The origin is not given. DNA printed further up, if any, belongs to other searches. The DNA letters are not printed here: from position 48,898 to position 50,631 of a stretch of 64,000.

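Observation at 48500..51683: Radical SAM/SPASM operon with coupled small ORFs and a Cys/Gly-tailed downstream protein: candidate peptide-modification (RiPP-like) system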

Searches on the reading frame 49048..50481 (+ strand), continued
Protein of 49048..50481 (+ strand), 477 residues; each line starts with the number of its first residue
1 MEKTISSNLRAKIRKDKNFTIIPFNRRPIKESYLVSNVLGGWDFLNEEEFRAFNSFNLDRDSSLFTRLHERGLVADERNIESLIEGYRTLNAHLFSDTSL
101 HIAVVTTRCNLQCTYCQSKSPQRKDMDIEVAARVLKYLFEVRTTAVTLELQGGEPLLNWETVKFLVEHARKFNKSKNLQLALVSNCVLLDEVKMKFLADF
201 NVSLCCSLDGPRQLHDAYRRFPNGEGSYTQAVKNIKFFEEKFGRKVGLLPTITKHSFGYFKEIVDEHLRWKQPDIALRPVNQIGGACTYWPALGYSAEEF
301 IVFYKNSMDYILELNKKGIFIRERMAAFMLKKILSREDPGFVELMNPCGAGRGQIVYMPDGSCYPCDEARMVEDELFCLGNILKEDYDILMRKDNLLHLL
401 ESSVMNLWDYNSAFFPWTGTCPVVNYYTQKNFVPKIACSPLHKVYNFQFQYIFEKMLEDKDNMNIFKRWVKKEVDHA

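Call 59: get_annotated_region(hit=H9, flank=4000)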
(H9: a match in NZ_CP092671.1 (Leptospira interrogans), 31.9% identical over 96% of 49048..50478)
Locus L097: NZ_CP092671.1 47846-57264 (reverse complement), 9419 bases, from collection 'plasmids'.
description: Leptospira interrogans strain FMAS_KG1 plasmid pLiSL34, complete sequence
organism: Leptospira interrogans (NCBI taxid 173)
taxonomy: Bacteria; Spirochaetota; Spirochaetia; Leptospirales; Leptospiraceae; Leptospira; Leptospira interrogans
host: -; source: Homo sapiens,blood; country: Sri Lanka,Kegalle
typing (MOB-suite, as given by PLSDB): non-mobilizable; replicon rep_cluster_216,rep_cluster_792
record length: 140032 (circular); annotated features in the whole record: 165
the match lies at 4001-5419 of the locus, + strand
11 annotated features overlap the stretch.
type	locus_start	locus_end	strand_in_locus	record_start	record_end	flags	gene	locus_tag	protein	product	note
CDS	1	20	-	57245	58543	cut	ltrA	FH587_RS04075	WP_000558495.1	group II intron reverse transcriptase/maturase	GO:0000373 - Group II intron splicing [Evidence IEA]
CDS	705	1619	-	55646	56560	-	-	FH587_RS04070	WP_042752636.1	Rpn family recombination-promoting nuclease/putative transposase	-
CDS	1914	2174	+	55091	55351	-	-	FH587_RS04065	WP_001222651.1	hypothetical protein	-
CDS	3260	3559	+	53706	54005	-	-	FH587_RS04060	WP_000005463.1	hypothetical protein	-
CDS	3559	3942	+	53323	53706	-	hxsD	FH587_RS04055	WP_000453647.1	His-Xaa-Ser system protein HxsD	-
CDS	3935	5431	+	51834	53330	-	hxsB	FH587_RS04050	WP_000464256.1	His-Xaa-Ser system radical SAM maturase HxsB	-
CDS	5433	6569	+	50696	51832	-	hxsC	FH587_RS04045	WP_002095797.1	His-Xaa-Ser system radical SAM maturase HxsC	-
CDS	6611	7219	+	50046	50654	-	-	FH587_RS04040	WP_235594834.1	mobilome CxxCx(11)CxxC protein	-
CDS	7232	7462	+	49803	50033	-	-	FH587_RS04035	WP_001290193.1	hypothetical protein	-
CDS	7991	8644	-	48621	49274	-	-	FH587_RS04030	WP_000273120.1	hypothetical protein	-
CDS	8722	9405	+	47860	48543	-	-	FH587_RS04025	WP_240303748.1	transposase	-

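Call 64: search_protein_families(library=padloc, proteins=[window:49048-50481:+, L096:5420-6625:+, L096:3962-5416:+], max_evalue=0.01)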
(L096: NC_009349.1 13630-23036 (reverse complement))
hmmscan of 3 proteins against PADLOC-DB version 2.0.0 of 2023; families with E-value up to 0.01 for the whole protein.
window:49048-50481:+ (477 aa): 2 families
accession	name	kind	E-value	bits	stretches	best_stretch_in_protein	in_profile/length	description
PDLC02903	pVip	-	3.5e-11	41.1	1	105-211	6-103/257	Viperins not associated with kinases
PDLC02904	pVip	-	1.3e-08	32.7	1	105-209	9-108/262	Viperins associated with kinases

L096:5420-6625:+ (401 aa): 0 families

L096:3962-5416:+ (484 aa): 2 families
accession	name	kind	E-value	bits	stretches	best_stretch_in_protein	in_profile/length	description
PDLC02903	pVip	-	1.1e-09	36.1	1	107-227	5-110/257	Viperins not associated with kinases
PDLC02904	pVip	-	4.5e-07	27.6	1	106-214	7-106/262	Viperins associated with kinases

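Call 72: predict_structure(alignment_id=A5)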
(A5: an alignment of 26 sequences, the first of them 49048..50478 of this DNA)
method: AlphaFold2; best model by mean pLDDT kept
length: 477 residues; sequences in the alignment: 26
mean_pLDDT: 85.4   pTM: 0.87
mean pLDDT of the five models: 85.4, 84.5, 84.0, 83.2, 74.4
residues with pLDDT >= 90: 274; 70-90: 141; 50-70: 30; < 50: 32
segments of 3 or more residues with pLDDT < 50: 1-14, 341-351, 405-407, 474-477
pLDDT, mean of each block of 10 residues (from residue 1): 43 62 93 93 96 91 95 94 89 76 92 71 89 95 90 93 98 93 94 98 93 92 95 97 93 92 96 88 78 90 98 97 90 82 40 81 87 84 91 76 59 78 76 65 87 95 95 48
secondary structure, 60 per line:
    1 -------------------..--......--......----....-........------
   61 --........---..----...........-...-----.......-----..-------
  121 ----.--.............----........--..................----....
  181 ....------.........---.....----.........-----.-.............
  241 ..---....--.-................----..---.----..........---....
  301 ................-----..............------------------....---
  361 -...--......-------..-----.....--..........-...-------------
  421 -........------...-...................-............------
elements in order: E24-29 E32-37 E42-45 H47-54 H63-70 H80-90 E100-106 H128-140 E145-152 H155-172 E177-184 H191-199 E203-207 H212-218 H228-242 E246-249 H254-269 H284-293 H297-316 H324-335 E354-357 E362-364 H367-372 H387-391 H394-403 H422-429 H440-458 H460-471

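Call 74: fold_search(model_id=the predicted structure, library=pdb)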
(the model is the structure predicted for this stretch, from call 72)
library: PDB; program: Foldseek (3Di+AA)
matches with E <= 10: 1219; with E <= 0.001: 95
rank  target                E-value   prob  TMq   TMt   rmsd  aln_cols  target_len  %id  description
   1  5wgg_A                5.2e-21  1.00  0.64  0.69   8.3       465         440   19  Structural Insights into Thioether Bond Formation in the Biosynthesis of Sactipeptides (released 2017-07-26)
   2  5why_B                1.3e-20  1.00  0.63  0.71   8.5       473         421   18  Structural Insights into Thioether Bond Formation in the Biosynthesis of Sactipeptides (released 2017-07-26)
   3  5why_A                3.7e-20  1.00  0.63  0.71   8.3       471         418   19  Structural Insights into Thioether Bond Formation in the Biosynthesis of Sactipeptides (released 2017-07-26)
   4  4k37_A                1.4e-19  1.00  0.65  0.83   3.6       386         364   22  Native anSMEcpe with bound AdoMet (released 2013-05-08)
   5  4k37_B                2.3e-19  1.00  0.64  0.82   3.5       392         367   21  Native anSMEcpe with bound AdoMet (released 2013-05-08)
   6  4k39_B                7.9e-19  1.00  0.63  0.82   4.0       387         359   22  Native anSMEcpe with bound AdoMet and Cp18Cys peptide (released 2013-05-08)
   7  4k36_A                8.4e-19  1.00  0.64  0.78   4.3       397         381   22  His6 tagged anSMEcpe with bound AdoMet (released 2013-05-08)
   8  4k38_B                8.8e-19  1.00  0.64  0.82   3.8       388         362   21  Native anSMEcpe with bound AdoMet and Kp18Cys peptide (released 2013-05-08)
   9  4k36_B                2.8e-18  1.00  0.62  0.79   4.4       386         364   22  His6 tagged anSMEcpe with bound AdoMet (released 2013-05-08)
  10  4k39_A                4.7e-18  1.00  0.63  0.81   3.9       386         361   22  Native anSMEcpe with bound AdoMet and Cp18Cys peptide (released 2013-05-08)
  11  4k38_A                1.1e-17  1.00  0.60  0.76   4.4       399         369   20  Native anSMEcpe with bound AdoMet and Kp18Cys peptide (released 2013-05-08)
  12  8vpo                  6.1e-17  1.00  0.61  0.64   7.6       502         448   16  X-Ray Crystal Structure of TigE from Paramaledivibacter caminithermalis (released 2024-02-07)
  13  9gm3_C                5.3e-15  1.00  0.59  0.74   4.7       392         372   16  Crystal structure of the complex formed between the radical SAM protein ChlB and the leader region of its precursor su (released 2025-06-25)
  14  9gmc_C                6.3e-15  1.00  0.59  0.74   4.6       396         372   17  Crystal structure of the complex formed between the radical SAM protein ChlB and the R3A mutant of ChlA (released 2025-06-25)
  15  9gmc_A                7.4e-15  1.00  0.59  0.74   4.7       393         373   16  Crystal structure of the complex formed between the radical SAM protein ChlB and the R3A mutant of ChlA (released 2025-06-25)
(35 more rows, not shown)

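Call 81: search_protein_families(library=ncbifam, proteins=[L033:7442-7966:+, L033:7905-9359:+, L033:9399-9662:+, L033:12604-13497:-, L033:10450-11667:+, L033:1352-3076:+, L033:5290-6504:+], max_evalue=0.001)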
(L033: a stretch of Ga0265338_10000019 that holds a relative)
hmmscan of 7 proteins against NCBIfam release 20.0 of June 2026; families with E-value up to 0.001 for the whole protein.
L033:7442-7966:+ (174 aa): 1 family
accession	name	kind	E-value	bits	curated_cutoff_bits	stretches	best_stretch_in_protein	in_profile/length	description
TIGR03976.1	chp_LLNDYxLRE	equivalog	3.2e-06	27.4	50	1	51-112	2-64/90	His-Xaa-Ser system protein HxsD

L033:7905-9359:+ (484 aa): 65 families (the best 25 are shown)
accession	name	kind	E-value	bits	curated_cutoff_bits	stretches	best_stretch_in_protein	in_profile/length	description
TIGR03978.1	rSAM_paired_1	equivalog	1.1e-111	373.8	370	1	34-484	1-466/466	His-Xaa-Ser system radical SAM maturase HxsB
NF047865.1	rSAM_PapB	equivalog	6.4e-35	120.9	340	1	117-401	8-283/330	PapB family radical SAM/SPASM ranthipeptide maturase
TIGR03974.1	rSAM_six_Cys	equivalog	5.4e-34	117.8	425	1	81-409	69-391/451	thioether cross-link-forming SCIFF peptide maturase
TIGR04064.1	rSAM_nif11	equivalog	9.6e-33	113.6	518.7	1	115-403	81-372/459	nif11-like peptide radical SAM maturase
TIGR04068.1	rSAM_ocin_clost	equivalog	8.3e-29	100.8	500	1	91-257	62-236/462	Cys-rich peptide radical SAM maturase CcpM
NF040492.1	not_ScfB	exception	1.2e-28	100.2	855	1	117-410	100-391/450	ScfB-related radical SAM/SPASM orphan maturase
TIGR03906.1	quino_hemo_SAM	equivalog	2.1e-28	99.2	453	1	117-397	99-377/467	quinohemoprotein amine dehydrogenase maturation protein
TIGR03942.1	sulfatase_rSAM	equivalog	4.3e-26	91.9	349.45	1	116-408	5-293/363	anaerobic sulfatase maturase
NF041298.1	rSAM_mat_DynA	equivalog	3e-25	89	450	1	119-409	8-294/356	dynobactin maturation radical SAM/SPASM protein DynA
TIGR04163.1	rSAM_cobopep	equivalog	5.2e-25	88.1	375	1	118-408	70-357/428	peptide-modifying radical SAM enzyme CbpB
NF035951.1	rSAM_RumMC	equivalog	5.3e-24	84.7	720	1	115-261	115-267/510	RumMC family radical SAM sactipeptide maturase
TIGR04083.1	rSAM_pep_methan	hypoth_equivalog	7.2e-22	77.8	300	1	117-399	5-270/376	TIGR04083 family peptide-modifying radical SAM enzyme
NF038107.1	rSAM_NF038107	equivalog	1e-21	77.3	600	1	76-259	49-239/444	Cys-every-fifth radical SAM/SPASM peptide maturase CefB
NF010321.0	PRK13758.1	equivalog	2.7e-21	76.1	441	1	112-407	5-299/370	anaerobic sulfatase-maturase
TIGR04280.1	geopep_mat_rSAM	hypoth_equivalog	2.3e-20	73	400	1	106-251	78-228/428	geopeptide radical SAM maturase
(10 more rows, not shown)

L033:9399-9662:+ (87 aa): 0 families

L033:12604-13497:- (297 aa): 0 families

L033:10450-11667:+ (405 aa): 0 families

L033:1352-3076:+ (574 aa): 22 families
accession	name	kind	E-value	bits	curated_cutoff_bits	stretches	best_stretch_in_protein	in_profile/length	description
TIGR02538.1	type_IV_pilB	equivalog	1.6e-184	614.7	675.65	1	8-571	2-562/564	type IV-A pilus assembly ATPase PilB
TIGR02533.1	type_II_gspE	equivalog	6.3e-168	559.4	630.25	1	79-571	3-486/486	type II secretion system ATPase GspE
NF053534.1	T4PilAsmATPsTfpB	equivalog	3.5e-132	441.7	850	1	47-571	63-582/584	type IV pilus assembly ATPase TfpB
NF007755.0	PRK10436.1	equivalog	2.8e-127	425.2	617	1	94-571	23-459/465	type II secretion system protein GspE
NF041000.1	ATPase_ComGA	equivalog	1.3e-73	247.3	300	1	195-461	2-266/267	competence type IV pilus ATPase ComGA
TIGR01420.1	pilT_fam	subfamily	5.6e-55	186.9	319.1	1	194-469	3-277/343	PilT/PilU family type 4a pilus ATPase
TIGR02525.1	plasmid_TraJ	equivalog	1.6e-28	99.8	368.3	1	288-441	119-273/372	plasmid transfer ATPase TraJ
TIGR02524.1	dot_icm_DotB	equivalog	1e-18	67.7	463.3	1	323-467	133-292/358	Dot/Icm type IV secretion system ATPase DotB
TIGR02782.1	TrbB_P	equivalog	3e-17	62.9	304.55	1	326-439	138-254/303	P-type conjugative transfer ATPase TrbB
NF058587.1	archaellum_moto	equivalog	2.1e-16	59.8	550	1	327-438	278-394/527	archaellum flagellar ATPase motor FlaI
TIGR02788.1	VirB11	equivalog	1.1e-14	54.2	249.95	1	317-441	138-266/308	P-type DNA transfer ATPase VirB11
NF010469.0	PRK13894.1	subfamily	4.1e-14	52.7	508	1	323-437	148-264/320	conjugal transfer ATPase TrbB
NF008411.1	PRK11234.1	equivalog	3.6e-13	48.8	1170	1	7-203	483-678/723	cyclic di-3',5'-guanylate-activated glycosyltransferase NfrB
NF010407.0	PRK13833.1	subfamily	8.2e-13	48.5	499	1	327-441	147-263/323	conjugal transfer protein TrbB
TIGR03819.1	heli_sec_ATPase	hypoth_equivalog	2e-12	47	373.15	1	283-420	136-279/340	TadA family conjugal transfer-associated ATPase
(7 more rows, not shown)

L033:5290-6504:+ (404 aa): 7 families
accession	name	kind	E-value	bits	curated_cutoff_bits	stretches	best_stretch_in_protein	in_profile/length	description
TIGR02120.1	GspF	equivalog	2e-123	412.6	424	1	4-402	1-400/401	type II secretion system inner membrane protein GspF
NF052606.1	T4PiliAsmPilCMyx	equivalog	1.3e-122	409.7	700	1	2-403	20-418/419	type IV pilus assembly protein PilC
NF052607.1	T4PiliAsmPilCThrm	equivalog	9.8e-120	400.3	700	1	1-401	1-402/406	type IV pilus assembly protein PilC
NF047826.1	T3SSXpsF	equivalog_domain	2.5e-85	286.8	650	1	1-403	1-404/405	type II secretion system protein XpsF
NF007861.0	PRK10573.1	equivalog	2e-83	280.7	401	1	4-403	7-398/401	protein transport protein HofC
NF041012.2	T4P_ComGB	equivalog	1.1e-43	149.8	240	1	70-399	6-330/332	competence type IV pilus assembly protein ComGB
NF045751.1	MPN385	equivalog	0.00027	21.6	120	0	337-397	37-96/105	MPN385 family protein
